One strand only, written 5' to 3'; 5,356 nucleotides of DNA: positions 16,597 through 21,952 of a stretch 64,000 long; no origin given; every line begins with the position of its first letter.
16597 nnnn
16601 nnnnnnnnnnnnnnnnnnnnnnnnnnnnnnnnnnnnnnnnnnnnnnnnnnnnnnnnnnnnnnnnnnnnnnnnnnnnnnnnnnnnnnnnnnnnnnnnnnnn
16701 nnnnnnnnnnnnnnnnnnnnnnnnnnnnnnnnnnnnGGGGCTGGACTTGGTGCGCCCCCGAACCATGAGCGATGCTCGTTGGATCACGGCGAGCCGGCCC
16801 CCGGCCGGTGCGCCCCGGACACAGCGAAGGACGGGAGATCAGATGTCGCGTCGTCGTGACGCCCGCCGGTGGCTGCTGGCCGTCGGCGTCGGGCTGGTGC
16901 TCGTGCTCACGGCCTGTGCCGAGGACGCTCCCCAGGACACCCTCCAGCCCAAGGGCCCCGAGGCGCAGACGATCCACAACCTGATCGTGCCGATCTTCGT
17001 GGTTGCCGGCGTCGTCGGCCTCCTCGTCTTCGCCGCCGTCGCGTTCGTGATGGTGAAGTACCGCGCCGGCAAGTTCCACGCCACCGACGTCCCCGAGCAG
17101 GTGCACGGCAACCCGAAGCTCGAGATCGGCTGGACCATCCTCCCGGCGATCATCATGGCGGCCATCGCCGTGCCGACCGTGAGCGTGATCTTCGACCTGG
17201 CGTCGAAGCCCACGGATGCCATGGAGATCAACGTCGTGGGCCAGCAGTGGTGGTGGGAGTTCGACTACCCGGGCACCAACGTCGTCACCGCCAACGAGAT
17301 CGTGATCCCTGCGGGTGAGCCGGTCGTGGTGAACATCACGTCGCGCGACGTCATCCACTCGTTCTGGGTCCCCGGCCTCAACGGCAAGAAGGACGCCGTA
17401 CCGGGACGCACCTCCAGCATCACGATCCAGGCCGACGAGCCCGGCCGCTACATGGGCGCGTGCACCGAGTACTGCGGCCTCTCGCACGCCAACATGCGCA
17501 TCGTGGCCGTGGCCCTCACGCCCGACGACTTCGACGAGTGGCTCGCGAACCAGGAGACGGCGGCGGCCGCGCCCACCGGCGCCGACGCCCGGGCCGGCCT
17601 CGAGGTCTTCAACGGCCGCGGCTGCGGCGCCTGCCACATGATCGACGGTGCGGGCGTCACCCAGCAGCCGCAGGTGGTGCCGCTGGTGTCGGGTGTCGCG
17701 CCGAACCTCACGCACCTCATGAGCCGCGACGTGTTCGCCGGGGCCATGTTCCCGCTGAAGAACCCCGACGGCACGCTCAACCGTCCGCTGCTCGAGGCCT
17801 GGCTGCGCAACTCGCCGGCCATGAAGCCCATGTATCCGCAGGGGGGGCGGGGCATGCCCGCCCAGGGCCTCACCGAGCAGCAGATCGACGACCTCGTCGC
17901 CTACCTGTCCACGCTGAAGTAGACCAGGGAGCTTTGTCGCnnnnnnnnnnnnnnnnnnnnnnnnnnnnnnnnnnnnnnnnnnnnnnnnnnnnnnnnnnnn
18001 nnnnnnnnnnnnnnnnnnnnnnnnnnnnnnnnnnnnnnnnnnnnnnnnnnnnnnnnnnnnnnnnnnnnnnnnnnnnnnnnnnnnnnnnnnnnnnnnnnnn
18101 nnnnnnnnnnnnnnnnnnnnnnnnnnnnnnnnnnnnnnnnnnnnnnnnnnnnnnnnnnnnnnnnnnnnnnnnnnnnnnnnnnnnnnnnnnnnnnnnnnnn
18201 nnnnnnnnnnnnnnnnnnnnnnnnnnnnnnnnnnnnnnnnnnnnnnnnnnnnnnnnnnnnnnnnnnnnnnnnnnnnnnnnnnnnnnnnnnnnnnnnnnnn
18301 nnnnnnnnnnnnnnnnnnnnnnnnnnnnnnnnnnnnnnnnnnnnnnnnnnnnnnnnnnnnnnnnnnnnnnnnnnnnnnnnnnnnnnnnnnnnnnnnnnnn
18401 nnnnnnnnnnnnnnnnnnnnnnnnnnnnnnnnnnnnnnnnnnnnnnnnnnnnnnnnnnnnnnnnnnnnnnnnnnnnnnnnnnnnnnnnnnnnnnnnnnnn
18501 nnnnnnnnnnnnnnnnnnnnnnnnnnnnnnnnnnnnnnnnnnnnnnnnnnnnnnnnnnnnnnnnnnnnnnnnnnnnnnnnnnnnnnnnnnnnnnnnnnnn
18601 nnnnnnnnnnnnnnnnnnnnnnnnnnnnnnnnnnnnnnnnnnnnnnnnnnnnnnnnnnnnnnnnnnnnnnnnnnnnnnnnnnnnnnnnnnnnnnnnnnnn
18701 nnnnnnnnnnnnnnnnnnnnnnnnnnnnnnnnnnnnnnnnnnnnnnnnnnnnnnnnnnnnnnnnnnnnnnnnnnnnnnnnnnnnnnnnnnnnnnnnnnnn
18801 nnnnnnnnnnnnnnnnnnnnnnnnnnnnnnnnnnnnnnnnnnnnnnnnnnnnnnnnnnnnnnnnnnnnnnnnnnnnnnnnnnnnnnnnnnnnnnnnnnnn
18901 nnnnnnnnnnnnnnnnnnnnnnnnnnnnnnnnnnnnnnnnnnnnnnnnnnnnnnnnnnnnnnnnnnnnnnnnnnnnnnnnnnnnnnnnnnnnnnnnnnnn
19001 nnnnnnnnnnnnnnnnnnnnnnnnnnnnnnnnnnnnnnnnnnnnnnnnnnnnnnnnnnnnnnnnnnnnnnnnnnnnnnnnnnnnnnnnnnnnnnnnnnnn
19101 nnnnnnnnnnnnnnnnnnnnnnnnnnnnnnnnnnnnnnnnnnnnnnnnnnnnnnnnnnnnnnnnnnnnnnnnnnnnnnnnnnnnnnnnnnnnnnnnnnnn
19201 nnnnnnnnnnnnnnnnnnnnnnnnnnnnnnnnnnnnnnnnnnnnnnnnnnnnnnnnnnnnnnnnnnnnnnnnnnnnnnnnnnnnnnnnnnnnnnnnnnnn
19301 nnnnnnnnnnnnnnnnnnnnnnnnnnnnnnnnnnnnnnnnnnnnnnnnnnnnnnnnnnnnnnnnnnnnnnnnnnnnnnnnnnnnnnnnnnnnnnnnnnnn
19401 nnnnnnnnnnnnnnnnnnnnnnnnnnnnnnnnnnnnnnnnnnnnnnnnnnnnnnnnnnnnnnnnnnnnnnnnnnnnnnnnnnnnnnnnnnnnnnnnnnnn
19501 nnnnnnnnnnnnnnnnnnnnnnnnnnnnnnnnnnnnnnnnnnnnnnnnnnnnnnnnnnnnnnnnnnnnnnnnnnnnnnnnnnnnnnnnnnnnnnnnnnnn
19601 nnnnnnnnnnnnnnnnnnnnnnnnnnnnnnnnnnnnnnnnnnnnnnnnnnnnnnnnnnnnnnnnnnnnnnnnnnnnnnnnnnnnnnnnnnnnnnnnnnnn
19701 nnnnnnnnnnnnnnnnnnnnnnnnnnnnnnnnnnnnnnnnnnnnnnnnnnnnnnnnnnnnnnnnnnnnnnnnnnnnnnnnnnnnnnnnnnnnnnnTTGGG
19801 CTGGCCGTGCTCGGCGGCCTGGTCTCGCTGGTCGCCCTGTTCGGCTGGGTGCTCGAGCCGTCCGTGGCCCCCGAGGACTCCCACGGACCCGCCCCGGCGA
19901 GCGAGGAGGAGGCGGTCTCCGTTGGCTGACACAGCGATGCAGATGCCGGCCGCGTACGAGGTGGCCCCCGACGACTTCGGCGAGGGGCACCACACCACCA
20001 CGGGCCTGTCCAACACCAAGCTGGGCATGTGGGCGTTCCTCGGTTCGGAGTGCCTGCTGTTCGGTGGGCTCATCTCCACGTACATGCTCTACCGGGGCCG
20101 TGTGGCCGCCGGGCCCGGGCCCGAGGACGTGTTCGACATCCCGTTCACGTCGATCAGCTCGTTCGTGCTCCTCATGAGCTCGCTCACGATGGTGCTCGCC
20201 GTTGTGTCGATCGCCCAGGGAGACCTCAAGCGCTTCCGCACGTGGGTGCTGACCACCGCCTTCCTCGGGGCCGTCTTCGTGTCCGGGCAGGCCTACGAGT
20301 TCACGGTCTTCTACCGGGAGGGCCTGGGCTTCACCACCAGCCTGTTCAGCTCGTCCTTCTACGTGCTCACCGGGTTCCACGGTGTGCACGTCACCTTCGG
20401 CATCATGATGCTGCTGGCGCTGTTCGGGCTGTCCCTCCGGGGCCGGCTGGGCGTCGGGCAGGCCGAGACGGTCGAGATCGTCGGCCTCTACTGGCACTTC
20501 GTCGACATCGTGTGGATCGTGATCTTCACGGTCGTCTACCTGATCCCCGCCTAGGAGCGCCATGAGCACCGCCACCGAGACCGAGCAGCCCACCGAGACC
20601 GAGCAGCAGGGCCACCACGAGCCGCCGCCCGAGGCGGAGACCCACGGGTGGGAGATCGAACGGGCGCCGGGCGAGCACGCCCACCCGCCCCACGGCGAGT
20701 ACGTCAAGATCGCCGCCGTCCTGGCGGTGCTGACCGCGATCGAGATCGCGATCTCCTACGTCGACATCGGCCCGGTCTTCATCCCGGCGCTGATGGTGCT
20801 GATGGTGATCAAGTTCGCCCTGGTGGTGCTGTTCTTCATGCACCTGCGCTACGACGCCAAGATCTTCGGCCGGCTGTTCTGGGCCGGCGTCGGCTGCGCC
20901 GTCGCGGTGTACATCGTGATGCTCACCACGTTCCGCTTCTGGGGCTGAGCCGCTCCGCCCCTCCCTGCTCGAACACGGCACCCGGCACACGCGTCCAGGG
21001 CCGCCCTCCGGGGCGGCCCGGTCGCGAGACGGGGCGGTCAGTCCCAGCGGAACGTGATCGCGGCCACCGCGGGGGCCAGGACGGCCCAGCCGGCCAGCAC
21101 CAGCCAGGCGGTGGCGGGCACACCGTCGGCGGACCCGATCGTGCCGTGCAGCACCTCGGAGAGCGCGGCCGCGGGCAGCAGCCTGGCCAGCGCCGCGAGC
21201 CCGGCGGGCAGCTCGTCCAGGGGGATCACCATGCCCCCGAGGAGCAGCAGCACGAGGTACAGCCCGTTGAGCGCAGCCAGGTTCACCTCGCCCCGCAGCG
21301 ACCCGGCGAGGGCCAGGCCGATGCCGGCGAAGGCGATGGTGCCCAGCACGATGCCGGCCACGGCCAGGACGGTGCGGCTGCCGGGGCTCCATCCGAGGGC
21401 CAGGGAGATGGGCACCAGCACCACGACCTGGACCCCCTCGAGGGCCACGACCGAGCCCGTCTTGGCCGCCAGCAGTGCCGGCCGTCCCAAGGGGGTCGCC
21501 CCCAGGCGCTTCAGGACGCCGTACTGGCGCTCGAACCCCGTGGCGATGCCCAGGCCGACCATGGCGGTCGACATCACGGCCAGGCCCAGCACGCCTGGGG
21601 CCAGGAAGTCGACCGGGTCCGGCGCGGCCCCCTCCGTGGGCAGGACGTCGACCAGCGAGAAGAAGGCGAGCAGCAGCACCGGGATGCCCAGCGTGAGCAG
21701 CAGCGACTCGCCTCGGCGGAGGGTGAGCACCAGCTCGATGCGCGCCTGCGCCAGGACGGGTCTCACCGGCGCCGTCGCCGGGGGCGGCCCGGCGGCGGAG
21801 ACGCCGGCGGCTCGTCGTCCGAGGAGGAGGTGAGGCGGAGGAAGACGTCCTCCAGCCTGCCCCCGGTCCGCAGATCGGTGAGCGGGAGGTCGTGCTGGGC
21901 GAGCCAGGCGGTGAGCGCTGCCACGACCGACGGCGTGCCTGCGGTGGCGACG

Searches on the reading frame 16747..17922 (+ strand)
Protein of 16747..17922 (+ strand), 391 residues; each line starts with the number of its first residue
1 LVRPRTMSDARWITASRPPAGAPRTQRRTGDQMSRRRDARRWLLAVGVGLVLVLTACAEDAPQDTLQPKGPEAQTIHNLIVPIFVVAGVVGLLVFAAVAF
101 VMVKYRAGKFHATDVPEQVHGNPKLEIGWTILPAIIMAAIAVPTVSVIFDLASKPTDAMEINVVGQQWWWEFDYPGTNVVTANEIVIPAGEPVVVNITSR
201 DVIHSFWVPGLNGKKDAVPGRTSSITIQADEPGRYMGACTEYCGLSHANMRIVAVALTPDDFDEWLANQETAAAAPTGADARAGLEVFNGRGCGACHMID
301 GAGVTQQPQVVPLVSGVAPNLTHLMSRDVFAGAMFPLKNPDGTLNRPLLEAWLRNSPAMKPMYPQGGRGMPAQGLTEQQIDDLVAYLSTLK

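Call 3: search_protein_families(library=pfam, proteins=[window:16747-17922:+], max_evalue=1)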
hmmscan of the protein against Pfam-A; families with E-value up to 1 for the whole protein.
window:16747-17922:+ (391 aa): 7 families
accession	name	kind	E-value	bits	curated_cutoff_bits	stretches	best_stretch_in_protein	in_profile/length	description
PF00116.26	COX2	-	2.5e-21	76.3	22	1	181-254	44-117/120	Cytochrome C oxidase subunit II, periplasmic domain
PF00034.26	Cytochrom_C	-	4.1e-11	44.5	21.3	1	282-391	2-90/90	Cytochrome c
PF02790.20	COX2_TM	-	6.1e-09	36.4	22.8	1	71-145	14-86/88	Cytochrome C oxidase subunit II, transmembrane domain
PF13473.12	Cupredoxin_1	-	5.1e-06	26.9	27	1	180-239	32-92/104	Cupredoxin-like domain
PF13442.11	Cytochrome_CBB3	-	4.6e-05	24.1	27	1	279-387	1-68/68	Cytochrome C oxidase, cbb3-type, subunit III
PF04893.22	Yip1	-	0.016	15.5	28.6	1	28-142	9-117/173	Yip1 domain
PF18895.5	T4SS_pilin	-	0.15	12.6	26.6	0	31-56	40-64/71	Type IV secretion system pilin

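Call 4: search_protein_families(library=ncbifam, proteins=[window:16747-17922:+], max_evalue=1)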
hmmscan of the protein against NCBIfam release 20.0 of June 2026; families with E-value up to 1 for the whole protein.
window:16747-17922:+ (391 aa): 17 families
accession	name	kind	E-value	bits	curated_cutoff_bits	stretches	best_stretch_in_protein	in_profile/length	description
TIGR02866.1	CoxB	equivalog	1.2e-61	207.9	147.7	1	69-266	2-201/202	cytochrome c oxidase subunit II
NF050117.1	aa3_CtaC_Actin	exception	5.5e-44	150.2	250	1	49-267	9-243/244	aa3-type cytochrome oxidase subunit II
TIGR01432.1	QOXA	equivalog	1.1e-42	145.9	240.95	1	48-267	4-224/227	cytochrome aa3 quinol oxidase subunit II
TIGR01433.1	CyoA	equivalog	3.7e-30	105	266.2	1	51-268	7-224/226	ubiquinol oxidase subunit II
NF007816.0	PRK10525.1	equivalog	8.1e-30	104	511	1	63-272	27-241/318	cytochrome o ubiquinol oxidase subunit II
NF041074.2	quin_ox_SoxA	equivalog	2.3e-07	30.8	110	1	181-250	75-147/154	proton pump complex quinol oxidase subunit SoxA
TIGR04246.1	nitrous_NosZ_Gp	equivalog_domain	3.2e-07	29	625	1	182-251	498-571/578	Sec-dependent nitrous-oxide reductase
TIGR04244.1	nitrous_NosZ_RR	equivalog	0.00013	20.7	625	1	188-251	554-621/627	TAT-dependent nitrous-oxide reductase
TIGR04485.1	thiosulf_SoxX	equivalog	0.00022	21.9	61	1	293-390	5-78/78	sulfur oxidation c-type cytochrome SoxX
TIGR02603.1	CxxCH_TIGR02603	domain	0.00023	21.2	68.15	1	279-310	1-31/134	putative heme-binding domain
NF045774.1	cytochro_C551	exception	0.0064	16.4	118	0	40-67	2-29/110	cytochrome c551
NF042915.1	MAB_1171c_fam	subfamily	0.012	14.7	100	1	31-109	86-161/362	MAB_1171c family putative transporter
NF045930.1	Cytc6PetJCyano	equivalog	0.041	13.8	135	0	275-299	22-45/110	cytochrome c6 PetJ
NF050122.1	bc1_QcrC_actin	exception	0.065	12.5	200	1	267-311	27-70/253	cytochrome bc1 complex diheme cytochrome c subunit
NF041895.1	choice_anch_V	domain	0.082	13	42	1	271-322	8-54/150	choice-of-anchor V domain-containing protein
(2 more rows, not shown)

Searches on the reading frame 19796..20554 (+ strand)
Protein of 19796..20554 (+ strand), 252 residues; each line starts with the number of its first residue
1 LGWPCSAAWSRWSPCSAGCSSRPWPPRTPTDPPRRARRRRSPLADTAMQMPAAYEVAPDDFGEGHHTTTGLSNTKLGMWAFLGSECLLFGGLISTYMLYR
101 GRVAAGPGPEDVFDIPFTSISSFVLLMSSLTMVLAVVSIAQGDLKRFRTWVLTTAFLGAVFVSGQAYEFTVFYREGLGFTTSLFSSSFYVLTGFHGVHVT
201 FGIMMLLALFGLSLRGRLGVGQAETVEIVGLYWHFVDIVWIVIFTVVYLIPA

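Call 3: search_protein_families(library=pfam, proteins=[window:19796-20554:+], max_evalue=1)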
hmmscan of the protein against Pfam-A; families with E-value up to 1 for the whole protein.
window:19796-20554:+ (252 aa): 2 families
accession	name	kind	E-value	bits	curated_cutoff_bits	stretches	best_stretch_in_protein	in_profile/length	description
PF00510.24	COX3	-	1.9e-19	71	23.8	1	63-249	65-255/258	Cytochrome c oxidase subunit III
PF04238.17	DUF420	-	0.51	11.1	30.5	1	119-236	3-119/130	Protein of unknown function (DUF420)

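Call 4: search_protein_families(library=ncbifam, proteins=[window:19796-20554:+], max_evalue=1)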
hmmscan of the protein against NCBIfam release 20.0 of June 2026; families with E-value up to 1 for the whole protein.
window:19796-20554:+ (252 aa): 4 families
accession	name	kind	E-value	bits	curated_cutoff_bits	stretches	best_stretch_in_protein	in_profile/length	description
TIGR02842.1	CyoC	equivalog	8.1e-42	143.5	223.75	1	75-250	2-177/180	cytochrome o ubiquinol oxidase subunit III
TIGR02897.1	QoxC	equivalog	1.1e-40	139.8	239.9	1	74-250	10-187/190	cytochrome aa3 quinol oxidase subunit III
NF007944.0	PRK10663.1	equivalog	2.5e-40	138.5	340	1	63-251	16-202/204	cytochrome o ubiquinol oxidase subunit III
NF050119.1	aa3_CtaE_Actin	exception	5.6e-38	131.1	190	1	73-250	10-189/190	aa3-type cytochrome oxidase subunit III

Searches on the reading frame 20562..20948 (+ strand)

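Call 3: search_protein_families(library=pfam, proteins=[window:20562-20948:+], max_evalue=1)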
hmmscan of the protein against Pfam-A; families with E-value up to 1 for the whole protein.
window:20562-20948:+ (128 aa): 2 families
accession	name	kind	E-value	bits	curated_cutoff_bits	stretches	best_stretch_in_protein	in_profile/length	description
PF03626.19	COX4_pro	-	1e-10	42.3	28.9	1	49-118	2-71/72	Prokaryotic Cytochrome C oxidase subunit IV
PF06679.17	DUF1180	-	0.26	12.2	27.7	1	4-92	32-117/167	Membrane protein FAM174-like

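Call 4: search_protein_families(library=ncbifam, proteins=[window:20562-20948:+], max_evalue=1)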
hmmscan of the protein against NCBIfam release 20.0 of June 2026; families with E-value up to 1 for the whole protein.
window:20562-20948:+ (128 aa): 2 families
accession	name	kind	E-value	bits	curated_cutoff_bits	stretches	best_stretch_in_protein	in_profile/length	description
TIGR02229.1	caa3_sub_IV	subfamily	9.1e-11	42.4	37.25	1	43-120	6-84/92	caa(3)-type oxidase, subunit IV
TIGR02908.1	CoxD_Bacillus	equivalog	0.069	13.1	117.85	1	54-125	35-108/110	cytochrome c oxidase subunit IVB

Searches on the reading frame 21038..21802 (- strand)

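Call 38: search_protein_families(library=pfam, proteins=[window:21038-21802:-], max_evalue=0.001)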
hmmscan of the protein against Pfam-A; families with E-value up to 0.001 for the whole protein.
window:21038-21802:- (254 aa): 2 families
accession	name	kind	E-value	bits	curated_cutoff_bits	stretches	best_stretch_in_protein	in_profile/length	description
PF01061.29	ABC2_membrane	-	6.4e-16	59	26.9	1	23-218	10-206/211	ABC-2 type transporter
PF12698.13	ABC2_membrane_3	-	9.8e-11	41.8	31.6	1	64-243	161-341/347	ABC-2 family transporter protein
